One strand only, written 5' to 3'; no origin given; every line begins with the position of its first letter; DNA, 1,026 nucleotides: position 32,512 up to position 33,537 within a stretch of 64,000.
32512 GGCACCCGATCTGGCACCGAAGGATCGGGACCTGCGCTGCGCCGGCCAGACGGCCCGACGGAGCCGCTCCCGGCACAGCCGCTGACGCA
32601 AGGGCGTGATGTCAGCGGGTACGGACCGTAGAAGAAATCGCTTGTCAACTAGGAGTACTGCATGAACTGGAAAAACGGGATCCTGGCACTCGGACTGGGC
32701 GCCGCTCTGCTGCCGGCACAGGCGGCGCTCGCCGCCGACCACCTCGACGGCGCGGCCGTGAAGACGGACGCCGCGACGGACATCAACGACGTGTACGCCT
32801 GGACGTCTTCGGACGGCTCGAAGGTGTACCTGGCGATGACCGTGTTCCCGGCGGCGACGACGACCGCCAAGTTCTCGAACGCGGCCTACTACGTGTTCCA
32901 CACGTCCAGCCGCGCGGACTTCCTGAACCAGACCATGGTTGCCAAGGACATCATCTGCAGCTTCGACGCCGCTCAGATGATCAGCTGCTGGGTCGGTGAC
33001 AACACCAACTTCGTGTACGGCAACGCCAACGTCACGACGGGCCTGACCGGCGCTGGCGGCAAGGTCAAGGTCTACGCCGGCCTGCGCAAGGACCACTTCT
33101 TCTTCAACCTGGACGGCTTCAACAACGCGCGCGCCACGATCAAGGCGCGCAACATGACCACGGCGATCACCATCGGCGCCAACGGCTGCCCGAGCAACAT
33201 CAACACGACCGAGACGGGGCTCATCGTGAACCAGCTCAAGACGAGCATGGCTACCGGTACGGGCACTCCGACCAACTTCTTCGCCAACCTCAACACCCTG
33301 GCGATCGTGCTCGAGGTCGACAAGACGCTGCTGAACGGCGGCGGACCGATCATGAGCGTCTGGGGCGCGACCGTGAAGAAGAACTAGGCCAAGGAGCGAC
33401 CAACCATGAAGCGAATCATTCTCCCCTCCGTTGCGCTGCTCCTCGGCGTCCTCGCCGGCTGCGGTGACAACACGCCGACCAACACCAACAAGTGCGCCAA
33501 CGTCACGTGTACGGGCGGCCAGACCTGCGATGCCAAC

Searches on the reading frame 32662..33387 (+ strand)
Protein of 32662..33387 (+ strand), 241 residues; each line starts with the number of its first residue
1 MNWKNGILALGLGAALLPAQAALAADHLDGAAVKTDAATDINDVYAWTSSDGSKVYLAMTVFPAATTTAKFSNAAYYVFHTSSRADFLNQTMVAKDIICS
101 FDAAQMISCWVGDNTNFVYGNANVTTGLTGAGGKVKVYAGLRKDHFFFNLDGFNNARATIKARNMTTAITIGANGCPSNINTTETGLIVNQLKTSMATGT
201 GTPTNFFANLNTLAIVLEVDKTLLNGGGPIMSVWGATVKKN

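Call 8: search_protein_families(library=pfam, proteins=[window:32662-33387:+], max_evalue=0.01)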
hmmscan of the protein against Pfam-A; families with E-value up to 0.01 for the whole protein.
window:32662-33387:+ (241 aa): 1 family
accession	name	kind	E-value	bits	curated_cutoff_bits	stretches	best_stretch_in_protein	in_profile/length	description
PF14224.11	DUF4331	-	5.4e-13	49.4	27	2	100-237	127-234/421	Domain of unknown function (DUF4331)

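Call 10: find_related_loci(query=window:32662-33384:+, collection=genome_contigs, flank=5000)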
Query window:32662-33384:+ (241 aa) in genome_contigs; peptide patterns used: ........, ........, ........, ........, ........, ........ (x = any residue, [..] = any of these).
245 stretches matched a pattern; 11 encode a relative of the query (tblastn E <= 1e-3); 11 distinct loci.
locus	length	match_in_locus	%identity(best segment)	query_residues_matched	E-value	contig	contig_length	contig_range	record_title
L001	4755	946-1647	60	6-240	1e-83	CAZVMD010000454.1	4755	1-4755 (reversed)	MAG TPA_asm: uncultured Myxococcales bacterium isolate SRP189682_co2_147 genome assembly, contig: NODE_42971_length_4755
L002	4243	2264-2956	57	7-240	5e-79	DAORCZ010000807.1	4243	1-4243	MAG TPA_asm: Pseudomonadota bacterium isolate AMR_MDS_0893 NODE_16263_length_4243_cov_3.704871, whole genome shotgun seq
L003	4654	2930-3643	58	1-240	2e-78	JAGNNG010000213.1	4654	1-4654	MAG: Deltaproteobacteria bacterium isolate Go_SlAct_bin_237 Go_SlAct_128043_length_4654_cov_11.623592, whole genome shot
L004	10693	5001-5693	58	7-240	1e-77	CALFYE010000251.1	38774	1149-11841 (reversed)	MAG TPA_asm: uncultured Myxococcales bacterium isolate SRR6231182_bin.43_CONCOCT_v1.1_MAG genome assembly, contig: ERZ65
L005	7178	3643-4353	54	1-240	2e-68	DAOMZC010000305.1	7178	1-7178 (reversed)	MAG TPA_asm: Pseudomonadota bacterium isolate AMR_MDS_5610 NODE_2381_length_7178_cov_9.245121, whole genome shotgun sequ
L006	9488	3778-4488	52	1-240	1e-66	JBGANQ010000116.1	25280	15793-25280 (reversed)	MAG: Polyangia bacterium isolate MAG_MBR_H10.6 MBRH10-6_opera_contig_6786, whole genome shotgun sequence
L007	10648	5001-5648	51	19-239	2e-62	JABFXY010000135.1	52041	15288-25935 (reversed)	MAG: Polyangiaceae bacterium isolate Bin8.16 NODE_145_length_52041_cov_6.091119, whole genome shotgun sequence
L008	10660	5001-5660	59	18-240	4e-75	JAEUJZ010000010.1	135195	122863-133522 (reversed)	MAG: Myxococcales bacterium isolate new MAG-82 k141_3216826, whole genome shotgun sequence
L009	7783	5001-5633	45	24-240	2e-53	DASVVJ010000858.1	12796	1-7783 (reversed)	MAG TPA_asm: Myxococcaceae bacterium isolate SMAG_U3340 k141_143514, whole genome shotgun sequence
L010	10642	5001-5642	44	22-240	8e-49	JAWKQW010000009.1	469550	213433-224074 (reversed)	MAG: Kofleriaceae bacterium isolate ABC1.190 ABC1.190.fa-9, whole genome shotgun sequence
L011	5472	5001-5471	61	1-158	8e-48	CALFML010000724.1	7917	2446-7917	MAG TPA_asm: uncultured Myxococcales bacterium isolate SRR6231182_bin.80_CONCOCT_v1.1_MAG genome assembly, contig: ERZ65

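Call 20: find_related_loci(query=window:32662-33384:+, collection=metagenome_contigs, flank=3000)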
Query window:32662-33384:+ (241 aa) in metagenome_contigs; peptide patterns used: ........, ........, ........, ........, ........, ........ (x = any residue, [..] = any of these).
441 stretches matched a pattern; 13 encode a relative of the query (tblastn E <= 1e-3); 13 distinct loci.
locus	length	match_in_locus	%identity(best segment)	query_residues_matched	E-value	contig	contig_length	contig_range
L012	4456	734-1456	95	1-241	6e-140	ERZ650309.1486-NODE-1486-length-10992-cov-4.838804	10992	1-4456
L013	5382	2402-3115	58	1-240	1e-78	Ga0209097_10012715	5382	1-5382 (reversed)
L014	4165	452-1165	58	1-240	1e-78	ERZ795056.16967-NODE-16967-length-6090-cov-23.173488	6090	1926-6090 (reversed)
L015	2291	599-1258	59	18-240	2e-78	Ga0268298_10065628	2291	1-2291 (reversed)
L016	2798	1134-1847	55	1-241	2e-75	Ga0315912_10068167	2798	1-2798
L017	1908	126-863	51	1-240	9e-72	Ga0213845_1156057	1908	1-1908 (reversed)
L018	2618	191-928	51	1-240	1e-69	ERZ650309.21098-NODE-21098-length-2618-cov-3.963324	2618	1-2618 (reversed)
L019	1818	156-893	52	1-239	6e-71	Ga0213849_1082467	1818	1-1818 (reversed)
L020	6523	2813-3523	54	1-240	2e-68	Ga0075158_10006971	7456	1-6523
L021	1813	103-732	45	22-237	8e-56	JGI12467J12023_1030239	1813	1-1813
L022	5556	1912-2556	43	15-237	5e-50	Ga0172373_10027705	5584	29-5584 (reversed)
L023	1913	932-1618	39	24-237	1e-35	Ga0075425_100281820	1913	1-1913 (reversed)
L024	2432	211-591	45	112-240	8e-28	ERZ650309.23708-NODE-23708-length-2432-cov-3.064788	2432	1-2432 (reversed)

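Call 29: find_homologous_proteins(query=window:32662-33384:+, max_evalue=1e-20)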
Query window:32662-33384:+ (241 aa): 567 proteins with E <= 1e-20 among 4765 candidates; the best 120 are listed.
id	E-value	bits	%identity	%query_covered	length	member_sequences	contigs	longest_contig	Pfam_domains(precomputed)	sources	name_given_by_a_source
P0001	1.1e-148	511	97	100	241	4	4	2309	PF14224.12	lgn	-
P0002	2.1e-137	474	88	100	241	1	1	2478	PF14224.12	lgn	-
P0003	1.5e-134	465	86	100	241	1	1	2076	PF14224.12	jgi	jgi:hypothetical protein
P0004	3.2e-134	464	88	100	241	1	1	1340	PF14224.12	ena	-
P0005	3.5e-90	320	63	100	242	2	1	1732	PF14224.12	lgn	-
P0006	1.1e-88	315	62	99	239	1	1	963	PF14224.12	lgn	-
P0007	2.6e-87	310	63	100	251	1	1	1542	PF14224.12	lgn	-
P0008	1.5e-86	308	63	100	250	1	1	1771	PF14224.12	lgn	-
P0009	2.2e-86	307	63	100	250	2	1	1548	PF14224.12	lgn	-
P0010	2.0e-84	301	61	100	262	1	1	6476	PF14224.12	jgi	jgi:hypothetical protein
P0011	1.9e-83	297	61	100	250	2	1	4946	PF14224.12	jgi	jgi:hypothetical protein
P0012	4.0e-82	293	59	100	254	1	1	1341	PF14224.12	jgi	jgi:hypothetical protein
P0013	1.9e-81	291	59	100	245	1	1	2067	PF14224.12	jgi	-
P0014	3.3e-81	290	59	100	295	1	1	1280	PF14224.12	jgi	jgi:hypothetical protein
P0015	2.5e-80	287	60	98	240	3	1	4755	PF14224.12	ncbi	-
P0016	1.9e-79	284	58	100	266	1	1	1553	PF14224.12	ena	-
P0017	2.1e-79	284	61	98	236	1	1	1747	PF14224.12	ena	-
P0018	3.8e-79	283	59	99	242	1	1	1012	PF14224.12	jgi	jgi:hypothetical protein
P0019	1.9e-78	281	60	90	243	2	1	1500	PF14224.12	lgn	-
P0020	2.5e-78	281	58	98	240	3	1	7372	PF14224.12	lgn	-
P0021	2.6e-77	277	59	100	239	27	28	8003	PF14224.12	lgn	-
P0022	9.8e-77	276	57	98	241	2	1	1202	PF14224.12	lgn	-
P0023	1.1e-76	275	57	98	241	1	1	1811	PF14224.12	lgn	-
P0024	1.1e-76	275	58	100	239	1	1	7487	PF14224.12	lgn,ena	-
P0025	2.0e-76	275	57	100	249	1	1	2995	PF14224.12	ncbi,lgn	-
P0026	3.2e-76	274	57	100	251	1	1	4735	PF14224.12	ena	-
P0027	8.7e-76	272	60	100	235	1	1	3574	PF14224.12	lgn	-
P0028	9.2e-76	272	58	93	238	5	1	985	PF14224.12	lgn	-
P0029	9.5e-76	272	56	100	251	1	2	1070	PF14224.12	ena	-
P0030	1.5e-75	272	59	100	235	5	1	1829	PF14224.12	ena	-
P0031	2.5e-75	271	58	100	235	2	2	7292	PF14224.12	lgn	-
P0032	2.7e-75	271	53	100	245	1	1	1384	PF14224.12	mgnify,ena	mgnify:CR=1 FL=1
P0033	1.2e-74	269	57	100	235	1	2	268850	PF14224.12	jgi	jgi:hypothetical protein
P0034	1.4e-74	269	59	93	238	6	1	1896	PF14224.12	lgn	-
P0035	2.2e-74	268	59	90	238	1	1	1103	PF14224.12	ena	-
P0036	4.0e-74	267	57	100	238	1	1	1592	PF14224.12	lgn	-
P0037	7.1e-74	266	58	100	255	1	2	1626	PF14224.12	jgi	jgi:hypothetical protein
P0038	9.5e-74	266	58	100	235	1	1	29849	PF14224.12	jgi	jgi:hypothetical protein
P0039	2.2e-73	265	59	93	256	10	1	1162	PF14224.12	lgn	-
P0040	3.2e-73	264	57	93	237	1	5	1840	PF14224.12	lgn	-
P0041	5.3e-73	263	61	96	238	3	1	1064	PF14224.12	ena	-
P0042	2.4e-72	261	56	100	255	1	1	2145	PF14224.12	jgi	jgi:hypothetical protein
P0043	2.4e-72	261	57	97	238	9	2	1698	PF14224.12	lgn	-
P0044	3.3e-72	261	55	100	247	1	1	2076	PF14224.12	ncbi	-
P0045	4.0e-72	260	58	97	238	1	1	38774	PF14224.12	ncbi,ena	-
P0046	5.7e-72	260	55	100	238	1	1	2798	PF14224.12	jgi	-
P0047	6.9e-72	260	57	100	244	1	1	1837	PF14224.12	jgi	jgi:hypothetical protein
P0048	9.0e-72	259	58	90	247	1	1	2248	PF14224.12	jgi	jgi:hypothetical protein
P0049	5.3e-71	257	53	100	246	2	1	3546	PF14224.12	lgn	-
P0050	3.8e-70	254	57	95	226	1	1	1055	PF14224.12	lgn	-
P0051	4.8e-70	254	55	97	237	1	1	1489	PF14224.12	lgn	-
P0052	6.1e-70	253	56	89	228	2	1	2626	PF14224.12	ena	-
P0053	7.2e-70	253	54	100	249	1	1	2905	PF14224.12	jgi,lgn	jgi:hypothetical protein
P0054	1.2e-69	252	56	91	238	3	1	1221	PF14224.12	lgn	-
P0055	1.8e-69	252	55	100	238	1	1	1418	PF14224.12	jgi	jgi:hypothetical protein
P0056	2.7e-69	251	55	100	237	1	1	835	PF14224.12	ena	-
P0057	5.6e-69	250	56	96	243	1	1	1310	PF14224.12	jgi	jgi:hypothetical protein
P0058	1.2e-68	249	52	90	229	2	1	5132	PF14224.12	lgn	-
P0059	1.7e-68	249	53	100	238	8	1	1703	PF14224.12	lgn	-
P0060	2.1e-68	248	58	90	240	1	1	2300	PF14224.12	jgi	jgi:hypothetical protein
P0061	6.0e-68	247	53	100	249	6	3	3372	PF14224.12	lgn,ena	-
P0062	6.1e-68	247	52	100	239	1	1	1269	PF14224.12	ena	-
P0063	1.1e-67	246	54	89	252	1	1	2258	PF14224.12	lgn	-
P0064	1.1e-67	246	53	90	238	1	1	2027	PF14224.12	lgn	-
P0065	1.8e-67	245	56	97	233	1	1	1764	PF14224.12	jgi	-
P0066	3.0e-67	245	58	90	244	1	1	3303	PF14224.12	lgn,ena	-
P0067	4.3e-67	244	51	100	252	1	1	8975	PF14224.12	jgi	jgi:phosphoribosylcarboxyaminoimidazole (NCAIR) mutase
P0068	7.1e-67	243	52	99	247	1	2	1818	PF14224.12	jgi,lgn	-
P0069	8.0e-67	243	52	100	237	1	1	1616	PF14224.12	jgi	jgi:hypothetical protein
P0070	9.2e-67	243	56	97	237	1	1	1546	PF14224.12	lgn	-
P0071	1.1e-66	243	53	89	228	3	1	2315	PF14224.12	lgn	-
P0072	1.2e-66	243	54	100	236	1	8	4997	PF14224.12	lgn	-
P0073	1.9e-66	242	52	98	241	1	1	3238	PF14224.12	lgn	-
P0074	1.0e-65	239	54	91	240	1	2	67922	PF14224.12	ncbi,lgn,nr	ncbi:MAG: DUF4331 family protein [Myxococcales bacterium]|nr:DUF4331 domain-containing protein [Myxo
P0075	1.6e-65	239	54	98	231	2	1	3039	PF14224.12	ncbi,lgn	-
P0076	2.4e-65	238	55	99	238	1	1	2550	PF14224.12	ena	-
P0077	6.3e-65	237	54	89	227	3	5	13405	PF14224.12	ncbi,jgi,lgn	-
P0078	1.2e-64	236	52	100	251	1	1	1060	PF14224.12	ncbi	-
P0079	2.7e-64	235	51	89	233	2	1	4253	PF14224.12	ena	-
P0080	2.4e-63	232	54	94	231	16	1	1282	PF14224.12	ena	-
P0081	6.6e-63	230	53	94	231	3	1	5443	PF14224.12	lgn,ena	-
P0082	6.7e-63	230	53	89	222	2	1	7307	PF14224.12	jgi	jgi:hypothetical protein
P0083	8.6e-63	230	53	93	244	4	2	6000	PF14224.12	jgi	jgi:hypothetical protein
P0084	9.0e-63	230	54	94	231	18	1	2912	PF14224.12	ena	-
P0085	1.2e-62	229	52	96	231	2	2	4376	PF14224.12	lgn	-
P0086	2.1e-62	229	52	89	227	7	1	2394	PF14224.12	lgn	-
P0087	4.6e-62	228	52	95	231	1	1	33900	PF14224.12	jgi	jgi:hypothetical protein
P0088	1.9e-61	226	53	94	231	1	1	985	PF14224.12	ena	-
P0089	2.1e-61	225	51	100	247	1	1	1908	PF14224.12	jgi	-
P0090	2.4e-61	225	53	94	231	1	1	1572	PF14224.12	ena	-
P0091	3.1e-61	225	51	98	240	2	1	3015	PF14224.12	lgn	-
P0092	3.8e-61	225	52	94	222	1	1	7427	PF14224.12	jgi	jgi:hypothetical protein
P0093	3.8e-61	225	52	94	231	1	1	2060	PF14224.12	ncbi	-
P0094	5.4e-61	224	52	94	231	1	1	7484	PF14224.12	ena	-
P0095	5.9e-61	224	52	94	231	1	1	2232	PF14224.12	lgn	-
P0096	7.7e-61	224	53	94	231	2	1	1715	PF14224.12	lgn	-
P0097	8.1e-61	224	50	89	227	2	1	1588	PF14224.12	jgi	jgi:hypothetical protein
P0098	8.8e-61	223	52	94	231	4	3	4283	PF14224.12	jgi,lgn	-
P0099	9.2e-61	223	51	88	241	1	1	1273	PF14224.12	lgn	-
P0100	1.2e-60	223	48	91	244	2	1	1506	PF14224.12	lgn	-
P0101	1.4e-60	223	52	94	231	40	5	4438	PF14224.12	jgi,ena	-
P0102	1.8e-60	222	50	93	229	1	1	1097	PF14224.12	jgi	jgi:hypothetical protein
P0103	2.3e-60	222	49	89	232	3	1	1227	PF14224.12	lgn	-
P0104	2.6e-60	222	50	93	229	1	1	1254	PF14224.12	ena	-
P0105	3.2e-60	222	51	96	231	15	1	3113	PF14224.12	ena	-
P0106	3.3e-60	221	51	94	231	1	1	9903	PF14224.12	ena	-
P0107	3.5e-60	221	51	93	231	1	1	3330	PF14224.12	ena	-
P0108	3.7e-60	221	50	94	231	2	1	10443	PF14224.12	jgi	jgi:hypothetical protein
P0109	3.7e-60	221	51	98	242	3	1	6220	PF14224.12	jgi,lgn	-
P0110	3.8e-60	221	51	93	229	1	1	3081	PF14224.12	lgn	-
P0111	4.5e-60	221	51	93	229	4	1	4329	PF14224.12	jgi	jgi:hypothetical protein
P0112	4.7e-60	221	51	94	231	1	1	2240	PF14224.12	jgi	jgi:hypothetical protein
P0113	5.5e-60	221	53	90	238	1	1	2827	PF14224.12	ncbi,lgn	-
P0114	7.0e-60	220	50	94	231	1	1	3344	PF14224.12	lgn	-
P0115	8.6e-60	220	56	89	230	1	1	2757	PF14224.12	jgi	-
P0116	9.1e-60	220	48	89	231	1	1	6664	PF14224.12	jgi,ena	-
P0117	2.2e-59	219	53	90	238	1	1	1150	PF14224.12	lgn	-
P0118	2.3e-59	219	49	99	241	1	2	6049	PF14224.12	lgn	-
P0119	2.4e-59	219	51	94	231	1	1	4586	PF14224.12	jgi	jgi:uncharacterized protein DUF4331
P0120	2.6e-59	219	50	93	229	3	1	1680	PF14224.12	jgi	-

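Call 30: find_encoding_contigs(protein=P0001, flank=3000, max_places=6)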
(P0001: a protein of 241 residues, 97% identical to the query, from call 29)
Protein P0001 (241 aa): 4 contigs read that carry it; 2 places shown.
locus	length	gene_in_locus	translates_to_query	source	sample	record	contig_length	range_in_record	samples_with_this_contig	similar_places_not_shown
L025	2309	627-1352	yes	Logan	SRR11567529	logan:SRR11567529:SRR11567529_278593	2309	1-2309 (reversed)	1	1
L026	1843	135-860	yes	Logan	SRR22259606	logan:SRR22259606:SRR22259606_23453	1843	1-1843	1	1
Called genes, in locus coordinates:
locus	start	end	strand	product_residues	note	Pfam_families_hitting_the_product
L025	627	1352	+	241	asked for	PF14224:DUF4331 (weak)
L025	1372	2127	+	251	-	PF14224:DUF4331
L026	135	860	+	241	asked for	PF14224:DUF4331 (weak)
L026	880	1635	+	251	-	PF14224:DUF4331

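Call 31: find_encoding_contigs(protein=P0002, flank=3000, max_places=4)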
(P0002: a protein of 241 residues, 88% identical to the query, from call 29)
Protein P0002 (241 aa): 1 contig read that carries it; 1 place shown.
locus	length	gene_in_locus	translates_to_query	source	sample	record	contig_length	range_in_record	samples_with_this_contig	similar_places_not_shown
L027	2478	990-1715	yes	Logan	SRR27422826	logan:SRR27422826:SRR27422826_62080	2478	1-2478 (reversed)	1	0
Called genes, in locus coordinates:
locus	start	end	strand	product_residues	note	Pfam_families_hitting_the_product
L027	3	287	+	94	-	?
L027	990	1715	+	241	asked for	PF14224:DUF4331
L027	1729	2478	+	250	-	?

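Call 32: find_encoding_contigs(protein=P0003, flank=3000, max_places=4)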
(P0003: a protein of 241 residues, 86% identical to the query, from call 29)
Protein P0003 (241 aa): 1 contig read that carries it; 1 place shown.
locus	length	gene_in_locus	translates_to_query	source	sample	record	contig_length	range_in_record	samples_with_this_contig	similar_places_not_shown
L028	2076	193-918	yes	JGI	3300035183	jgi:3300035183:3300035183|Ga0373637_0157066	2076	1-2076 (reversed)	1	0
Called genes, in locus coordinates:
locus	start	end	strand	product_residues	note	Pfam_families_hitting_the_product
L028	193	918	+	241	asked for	PF14224:DUF4331 (weak)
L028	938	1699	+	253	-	PF14224:DUF4331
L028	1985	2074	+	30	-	?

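Call 33: find_encoding_contigs(protein=P0004, flank=3000, max_places=4)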
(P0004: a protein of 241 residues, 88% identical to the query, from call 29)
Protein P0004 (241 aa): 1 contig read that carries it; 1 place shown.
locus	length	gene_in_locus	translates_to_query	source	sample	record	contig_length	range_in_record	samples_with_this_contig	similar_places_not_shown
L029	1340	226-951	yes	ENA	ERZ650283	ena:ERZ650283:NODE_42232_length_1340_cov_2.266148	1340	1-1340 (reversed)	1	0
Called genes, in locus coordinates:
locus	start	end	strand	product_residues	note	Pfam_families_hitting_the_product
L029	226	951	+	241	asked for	PF14224:DUF4331 (weak)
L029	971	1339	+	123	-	?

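Call 35: find_encoding_contigs(protein=P0033, flank=8000, max_places=2)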
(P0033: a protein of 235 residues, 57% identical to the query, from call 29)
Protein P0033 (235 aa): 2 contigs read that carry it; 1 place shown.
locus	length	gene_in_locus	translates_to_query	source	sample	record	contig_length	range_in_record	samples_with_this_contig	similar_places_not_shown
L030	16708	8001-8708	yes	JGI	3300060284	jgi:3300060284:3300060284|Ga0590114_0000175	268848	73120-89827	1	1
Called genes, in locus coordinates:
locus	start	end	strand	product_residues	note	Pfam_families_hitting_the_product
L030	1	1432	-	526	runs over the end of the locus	PF00158:Sigma54_activat, PF13191:AAA_16 (weak), PF14532:Sigma54_activ_2, PF13604:AAA_30 (weak), PF25601:AAA_lid_14, PF02954:HTH_8, PF13518:HTH_28 (weak), PF13551:HTH_29 (faint)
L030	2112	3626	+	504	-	PF01381:HTH_3 (weak), PF13560:HTH_31, PF10017:Methyltransf_33 (weak)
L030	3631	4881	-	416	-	PF00654:Voltage_CLC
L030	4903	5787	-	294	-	PF00348:polyprenyl_synt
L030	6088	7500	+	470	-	PF00089:Trypsin, PF13365:Trypsin_2, PF00595:PDZ (weak), PF13180:PDZ_2, PF17820:PDZ_6, PF00595:PDZ (weak), PF13180:PDZ_2 (weak), PF17820:PDZ_6 (weak), +1 more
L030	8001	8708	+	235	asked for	PF14224:DUF4331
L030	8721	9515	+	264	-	-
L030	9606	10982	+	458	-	-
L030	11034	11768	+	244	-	PF00106:adh_short, PF01370:Epimerase (faint), PF08659:KR, PF13561:adh_short_C2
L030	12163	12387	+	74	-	-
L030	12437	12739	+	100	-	-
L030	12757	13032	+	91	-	-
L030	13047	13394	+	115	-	-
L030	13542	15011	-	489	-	PF01381:HTH_3, PF13560:HTH_31, PF10017:Methyltransf_33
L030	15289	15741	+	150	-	-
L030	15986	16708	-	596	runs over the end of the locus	PF00069:Pkinase, PF07714:PK_Tyr_Ser-Thr, PF01636:APH (faint)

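Call 36: find_encoding_contigs(protein=P0074, flank=8000, max_places=2)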
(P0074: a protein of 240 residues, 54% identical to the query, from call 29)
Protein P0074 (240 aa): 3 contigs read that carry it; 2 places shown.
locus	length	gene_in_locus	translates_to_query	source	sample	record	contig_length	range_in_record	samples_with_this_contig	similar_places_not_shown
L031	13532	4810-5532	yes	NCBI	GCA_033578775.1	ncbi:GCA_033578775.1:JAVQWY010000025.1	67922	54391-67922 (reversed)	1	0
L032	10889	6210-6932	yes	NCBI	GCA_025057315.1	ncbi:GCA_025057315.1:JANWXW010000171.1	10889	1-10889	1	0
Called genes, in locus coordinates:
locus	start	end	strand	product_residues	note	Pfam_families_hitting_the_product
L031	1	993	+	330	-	PF02817:E3_binding, PF00198:2-oxoacid_dh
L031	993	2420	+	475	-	PF00890:FAD_binding_2, PF01134:GIDA (faint), PF01266:DAO (faint), PF07992:Pyr_redox_2, PF12831:FAD_oxidored, PF13450:NAD_binding_8 (faint), PF00070:Pyr_redox, PF02852:Pyr_redox_dim, +1 more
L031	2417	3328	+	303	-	PF16881:LIAS_N, PF04055:Radical_SAM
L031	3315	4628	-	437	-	PF00069:Pkinase, PF07714:PK_Tyr_Ser-Thr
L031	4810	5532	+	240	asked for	PF14224:DUF4331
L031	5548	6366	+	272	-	-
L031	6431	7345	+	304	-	PF13483:Lactamase_B_3, PF12706:Lactamase_B_2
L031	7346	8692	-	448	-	PF02737:3HCDH_N (faint), PF03721:UDPG_MGDP_dh_N, PF03807:F420_oxidored (faint), PF00984:UDPG_MGDP_dh, PF03720:UDPG_MGDP_dh_C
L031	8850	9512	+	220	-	-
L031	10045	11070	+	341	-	PF00144:Beta-lactamase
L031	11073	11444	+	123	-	-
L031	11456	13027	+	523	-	PF01039:Carboxyl_trans, PF03255:ACCA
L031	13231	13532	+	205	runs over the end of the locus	-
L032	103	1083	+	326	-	PF02779:Transket_pyr, PF02780:Transketolase_C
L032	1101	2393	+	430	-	PF00364:Biotin_lipoyl, PF02817:E3_binding, PF00198:2-oxoacid_dh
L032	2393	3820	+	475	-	PF00890:FAD_binding_2, PF01134:GIDA (faint), PF01266:DAO (faint), PF07992:Pyr_redox_2, PF12831:FAD_oxidored, PF13450:NAD_binding_8 (faint), PF00070:Pyr_redox, PF02852:Pyr_redox_dim, +1 more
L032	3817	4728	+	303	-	PF16881:LIAS_N, PF04055:Radical_SAM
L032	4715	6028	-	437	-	PF00069:Pkinase, PF07714:PK_Tyr_Ser-Thr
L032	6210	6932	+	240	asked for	PF14224:DUF4331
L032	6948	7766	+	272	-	-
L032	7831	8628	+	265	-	PF13483:Lactamase_B_3, PF12706:Lactamase_B_2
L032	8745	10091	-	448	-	PF02737:3HCDH_N (faint), PF03721:UDPG_MGDP_dh_N, PF03807:F420_oxidored (faint), PF00984:UDPG_MGDP_dh, PF03720:UDPG_MGDP_dh_C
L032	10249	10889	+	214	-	?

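Call 51: search_protein_families(library=ncbifam, proteins=[window:32662-33384:+], max_evalue=0.01)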
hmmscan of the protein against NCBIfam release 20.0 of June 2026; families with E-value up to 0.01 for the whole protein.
window:32662-33384:+ (241 aa): 0 families

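Call 74: find_encoding_contigs(protein=window:32662-33384:+, flank=1500, max_places=10)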
Protein window:32662-33384:+ (241 aa): 1 contig read that carries it; 1 place shown.
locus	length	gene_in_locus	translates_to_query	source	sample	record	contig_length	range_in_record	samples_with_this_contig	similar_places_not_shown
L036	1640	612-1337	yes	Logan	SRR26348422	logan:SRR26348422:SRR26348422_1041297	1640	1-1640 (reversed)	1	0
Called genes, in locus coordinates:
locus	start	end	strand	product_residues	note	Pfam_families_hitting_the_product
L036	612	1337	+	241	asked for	PF14224:DUF4331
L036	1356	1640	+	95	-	?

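Call 75: list_cluster_members(proteins=[P0001, window:32662-33384:+])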
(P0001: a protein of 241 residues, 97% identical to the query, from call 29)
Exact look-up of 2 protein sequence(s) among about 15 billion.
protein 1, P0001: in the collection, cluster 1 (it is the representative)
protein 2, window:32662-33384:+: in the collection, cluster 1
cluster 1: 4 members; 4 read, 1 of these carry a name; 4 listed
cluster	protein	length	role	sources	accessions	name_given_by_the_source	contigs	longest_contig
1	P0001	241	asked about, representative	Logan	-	-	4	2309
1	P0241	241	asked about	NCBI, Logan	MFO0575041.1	MAG: DUF4331 family protein [Polyangia bacterium]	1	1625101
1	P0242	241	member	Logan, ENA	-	-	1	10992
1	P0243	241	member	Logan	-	-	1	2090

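Call 76: find_encoding_contigs(protein=P0243, flank=1500, max_places=4)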
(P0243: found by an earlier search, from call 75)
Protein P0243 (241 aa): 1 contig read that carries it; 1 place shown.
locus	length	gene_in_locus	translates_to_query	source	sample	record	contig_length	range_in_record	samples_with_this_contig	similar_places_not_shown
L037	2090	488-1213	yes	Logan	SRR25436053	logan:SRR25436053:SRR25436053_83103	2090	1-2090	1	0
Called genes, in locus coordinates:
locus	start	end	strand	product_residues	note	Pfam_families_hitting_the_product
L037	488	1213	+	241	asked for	PF14224:DUF4331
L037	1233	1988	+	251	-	PF14224:DUF4331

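Call 85: predict_structure(alignment_id=A6)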
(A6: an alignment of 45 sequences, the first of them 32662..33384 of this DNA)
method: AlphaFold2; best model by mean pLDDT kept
length: 241 residues; sequences in the alignment: 45
mean_pLDDT: 84.5   pTM: 0.71
mean pLDDT of the five models: 84.5, 80.7, 79.6, 77.7, 76.8
residues with pLDDT >= 90: 134; 70-90: 73; 50-70: 11; < 50: 23
segments of 3 or more residues with pLDDT < 50: 1-4, 10-13, 17-28
pLDDT, mean of each block of 10 residues (from residue 1): 47 46 43 79 92 96 92 96 91 96 97 92 90 94 79 89 92 87 90 79 79 95 95 92 75
secondary structure, 60 per line:
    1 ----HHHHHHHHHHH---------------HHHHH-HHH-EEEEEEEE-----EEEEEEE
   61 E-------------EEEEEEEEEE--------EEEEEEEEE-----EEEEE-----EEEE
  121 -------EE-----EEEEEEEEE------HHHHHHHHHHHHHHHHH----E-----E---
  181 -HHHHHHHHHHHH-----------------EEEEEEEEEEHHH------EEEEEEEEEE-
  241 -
elements in order: H5-15 H31-35 E41-48 E54-61 E75-84 E93-101 E107-111 E117-120 E135-143 H150-166 H182-193 E211-220 E230-239
